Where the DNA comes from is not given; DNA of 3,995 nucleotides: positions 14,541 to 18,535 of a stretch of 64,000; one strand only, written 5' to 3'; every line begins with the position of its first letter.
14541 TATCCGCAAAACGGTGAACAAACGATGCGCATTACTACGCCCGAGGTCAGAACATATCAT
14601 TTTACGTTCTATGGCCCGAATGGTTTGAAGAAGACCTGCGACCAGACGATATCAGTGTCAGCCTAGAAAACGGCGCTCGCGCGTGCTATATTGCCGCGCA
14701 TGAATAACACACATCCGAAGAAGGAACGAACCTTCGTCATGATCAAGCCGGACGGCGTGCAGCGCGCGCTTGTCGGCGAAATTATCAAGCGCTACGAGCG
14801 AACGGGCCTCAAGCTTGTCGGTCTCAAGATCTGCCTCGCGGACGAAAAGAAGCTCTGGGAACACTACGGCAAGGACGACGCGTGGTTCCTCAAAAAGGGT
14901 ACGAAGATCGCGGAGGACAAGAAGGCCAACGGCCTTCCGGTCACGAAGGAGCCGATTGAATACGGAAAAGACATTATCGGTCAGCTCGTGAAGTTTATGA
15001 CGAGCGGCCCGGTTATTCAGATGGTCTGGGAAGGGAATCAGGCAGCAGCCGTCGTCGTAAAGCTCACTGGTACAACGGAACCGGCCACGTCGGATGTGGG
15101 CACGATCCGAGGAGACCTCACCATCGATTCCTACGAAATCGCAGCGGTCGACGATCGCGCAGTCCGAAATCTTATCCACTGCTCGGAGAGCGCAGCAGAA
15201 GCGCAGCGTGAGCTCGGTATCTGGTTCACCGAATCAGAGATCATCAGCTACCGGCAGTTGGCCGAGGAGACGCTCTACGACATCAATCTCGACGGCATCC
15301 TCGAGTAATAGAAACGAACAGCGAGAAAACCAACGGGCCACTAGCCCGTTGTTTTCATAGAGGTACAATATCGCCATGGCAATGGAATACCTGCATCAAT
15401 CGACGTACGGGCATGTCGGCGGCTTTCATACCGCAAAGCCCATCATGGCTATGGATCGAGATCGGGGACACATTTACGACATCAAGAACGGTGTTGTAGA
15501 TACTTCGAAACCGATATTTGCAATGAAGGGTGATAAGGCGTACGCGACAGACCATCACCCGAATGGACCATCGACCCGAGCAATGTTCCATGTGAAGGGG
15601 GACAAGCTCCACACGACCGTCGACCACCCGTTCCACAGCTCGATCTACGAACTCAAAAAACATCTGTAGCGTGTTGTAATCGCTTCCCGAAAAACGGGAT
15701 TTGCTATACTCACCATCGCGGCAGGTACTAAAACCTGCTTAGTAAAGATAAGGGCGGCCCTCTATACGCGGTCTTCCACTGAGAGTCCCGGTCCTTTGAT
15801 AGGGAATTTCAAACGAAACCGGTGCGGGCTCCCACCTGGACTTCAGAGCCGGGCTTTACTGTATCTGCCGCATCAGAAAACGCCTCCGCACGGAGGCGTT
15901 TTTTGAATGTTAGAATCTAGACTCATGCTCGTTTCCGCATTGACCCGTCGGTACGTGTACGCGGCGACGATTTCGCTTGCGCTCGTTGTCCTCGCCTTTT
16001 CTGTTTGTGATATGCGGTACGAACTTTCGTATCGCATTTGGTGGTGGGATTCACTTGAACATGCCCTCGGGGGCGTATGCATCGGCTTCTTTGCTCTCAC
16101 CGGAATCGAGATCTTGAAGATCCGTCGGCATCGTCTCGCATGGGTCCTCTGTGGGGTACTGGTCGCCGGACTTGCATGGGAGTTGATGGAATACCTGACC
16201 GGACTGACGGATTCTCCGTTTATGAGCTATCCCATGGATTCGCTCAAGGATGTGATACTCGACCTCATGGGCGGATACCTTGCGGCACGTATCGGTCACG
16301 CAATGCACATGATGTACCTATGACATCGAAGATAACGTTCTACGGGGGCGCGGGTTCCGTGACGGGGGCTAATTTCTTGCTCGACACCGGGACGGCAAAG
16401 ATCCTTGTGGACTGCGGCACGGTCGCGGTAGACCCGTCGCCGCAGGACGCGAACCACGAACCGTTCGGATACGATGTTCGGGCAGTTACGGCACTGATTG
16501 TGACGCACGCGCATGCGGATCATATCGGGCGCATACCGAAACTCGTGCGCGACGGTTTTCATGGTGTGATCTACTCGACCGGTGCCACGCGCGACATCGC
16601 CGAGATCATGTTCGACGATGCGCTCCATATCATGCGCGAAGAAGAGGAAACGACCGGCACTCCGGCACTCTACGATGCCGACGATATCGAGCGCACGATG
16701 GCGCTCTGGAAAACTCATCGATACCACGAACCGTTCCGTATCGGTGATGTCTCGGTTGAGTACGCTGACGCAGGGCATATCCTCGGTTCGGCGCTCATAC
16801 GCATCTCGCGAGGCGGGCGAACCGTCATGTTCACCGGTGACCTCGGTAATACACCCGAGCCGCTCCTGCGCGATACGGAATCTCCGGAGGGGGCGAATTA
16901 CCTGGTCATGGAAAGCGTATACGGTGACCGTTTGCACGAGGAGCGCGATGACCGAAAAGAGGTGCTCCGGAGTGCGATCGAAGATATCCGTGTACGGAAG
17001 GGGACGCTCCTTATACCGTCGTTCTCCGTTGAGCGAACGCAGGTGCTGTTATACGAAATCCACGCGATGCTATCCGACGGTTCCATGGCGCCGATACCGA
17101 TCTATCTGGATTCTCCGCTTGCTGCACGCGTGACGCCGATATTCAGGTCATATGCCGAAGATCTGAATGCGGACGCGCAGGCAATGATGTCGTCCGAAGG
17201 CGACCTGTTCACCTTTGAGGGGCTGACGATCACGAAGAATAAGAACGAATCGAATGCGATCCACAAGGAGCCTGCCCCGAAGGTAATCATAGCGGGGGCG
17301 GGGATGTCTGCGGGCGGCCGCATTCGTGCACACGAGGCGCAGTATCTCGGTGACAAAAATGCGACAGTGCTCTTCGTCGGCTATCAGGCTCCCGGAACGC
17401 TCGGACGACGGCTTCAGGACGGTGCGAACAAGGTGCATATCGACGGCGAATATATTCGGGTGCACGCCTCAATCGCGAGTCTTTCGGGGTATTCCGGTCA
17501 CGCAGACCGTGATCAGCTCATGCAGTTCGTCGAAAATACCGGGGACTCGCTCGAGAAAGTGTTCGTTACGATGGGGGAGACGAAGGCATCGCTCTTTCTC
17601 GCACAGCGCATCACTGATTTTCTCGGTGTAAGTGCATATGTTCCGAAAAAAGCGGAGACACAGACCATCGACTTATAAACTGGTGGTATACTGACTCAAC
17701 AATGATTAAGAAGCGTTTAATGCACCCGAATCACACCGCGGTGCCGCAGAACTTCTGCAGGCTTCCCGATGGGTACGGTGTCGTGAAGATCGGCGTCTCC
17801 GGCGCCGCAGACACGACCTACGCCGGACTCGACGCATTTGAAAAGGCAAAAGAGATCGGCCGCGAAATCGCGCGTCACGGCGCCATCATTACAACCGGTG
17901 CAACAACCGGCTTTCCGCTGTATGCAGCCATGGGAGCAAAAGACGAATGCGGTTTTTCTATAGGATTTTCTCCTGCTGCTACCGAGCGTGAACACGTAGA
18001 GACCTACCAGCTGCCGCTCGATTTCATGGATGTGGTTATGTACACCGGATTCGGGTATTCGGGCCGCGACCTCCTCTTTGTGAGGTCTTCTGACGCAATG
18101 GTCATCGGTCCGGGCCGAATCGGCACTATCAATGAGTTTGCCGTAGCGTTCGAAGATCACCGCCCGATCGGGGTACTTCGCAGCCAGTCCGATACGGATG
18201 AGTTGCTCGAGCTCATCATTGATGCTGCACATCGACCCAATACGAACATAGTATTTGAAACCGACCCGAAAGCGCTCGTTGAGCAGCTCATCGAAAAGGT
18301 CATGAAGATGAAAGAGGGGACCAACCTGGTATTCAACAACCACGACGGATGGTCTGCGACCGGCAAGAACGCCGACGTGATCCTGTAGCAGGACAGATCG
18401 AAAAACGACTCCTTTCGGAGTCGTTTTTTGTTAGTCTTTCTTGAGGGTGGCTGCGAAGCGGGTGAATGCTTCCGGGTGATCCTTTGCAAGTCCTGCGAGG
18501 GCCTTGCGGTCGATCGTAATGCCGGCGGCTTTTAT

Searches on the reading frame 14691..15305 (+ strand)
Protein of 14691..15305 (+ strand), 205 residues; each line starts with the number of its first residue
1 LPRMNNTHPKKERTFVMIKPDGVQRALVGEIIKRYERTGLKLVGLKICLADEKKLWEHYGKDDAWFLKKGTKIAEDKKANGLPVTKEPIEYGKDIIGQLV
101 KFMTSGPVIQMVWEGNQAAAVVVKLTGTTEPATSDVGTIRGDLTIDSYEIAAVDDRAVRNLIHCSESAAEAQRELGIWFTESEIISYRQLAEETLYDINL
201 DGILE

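Call 68: search_protein_families(library=pfam, proteins=[window:14691-15305:+], max_evalue=0.00001)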
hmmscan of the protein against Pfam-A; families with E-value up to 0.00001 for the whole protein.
window:14691-15305:+ (205 aa): 1 family
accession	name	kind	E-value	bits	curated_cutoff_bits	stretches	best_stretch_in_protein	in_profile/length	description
PF00334.24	NDK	-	2e-36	125.3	27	2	92-184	53-135/135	Nucleoside diphosphate kinase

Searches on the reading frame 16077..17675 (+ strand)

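Call 68: search_protein_families(library=pfam, proteins=[window:16077-17675:+], max_evalue=0.00001)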
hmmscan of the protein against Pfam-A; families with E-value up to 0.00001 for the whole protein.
window:16077-17675:+ (533 aa): 5 families
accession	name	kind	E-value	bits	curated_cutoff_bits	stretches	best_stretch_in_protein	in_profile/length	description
PF10996.14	Beta-Casp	-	2.4e-33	115.6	27.7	1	321-446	1-120/120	Beta-Casp domain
PF00753.33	Lactamase_B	-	1.5e-12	48.3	22.7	1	100-314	9-194/196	Metallo-beta-lactamase superfamily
PF07521.17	RMMBL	-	1.7e-11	44.4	21.6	1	460-523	2-63/63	Zn-dependent metallo-hydrolase RNA specificity domain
PF12706.13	Lactamase_B_2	-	2.1e-09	37.7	27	1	109-265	3-152/200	Beta-lactamase superfamily domain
PF16661.11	Lactamase_B_6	-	1.4e-08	34.8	27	1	101-266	1-172/193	Metallo-beta-lactamase superfamily domain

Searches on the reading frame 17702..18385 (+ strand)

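Call 68: search_protein_families(library=pfam, proteins=[window:17702-18385:+], max_evalue=0.00001)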
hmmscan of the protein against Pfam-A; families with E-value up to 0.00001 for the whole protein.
window:17702-18385:+ (228 aa): 1 family
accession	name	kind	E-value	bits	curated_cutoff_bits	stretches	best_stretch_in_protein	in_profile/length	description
PF18306.6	LDcluster4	-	2.9e-31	108.6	26.3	1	28-192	2-150/151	SLOG cluster4 family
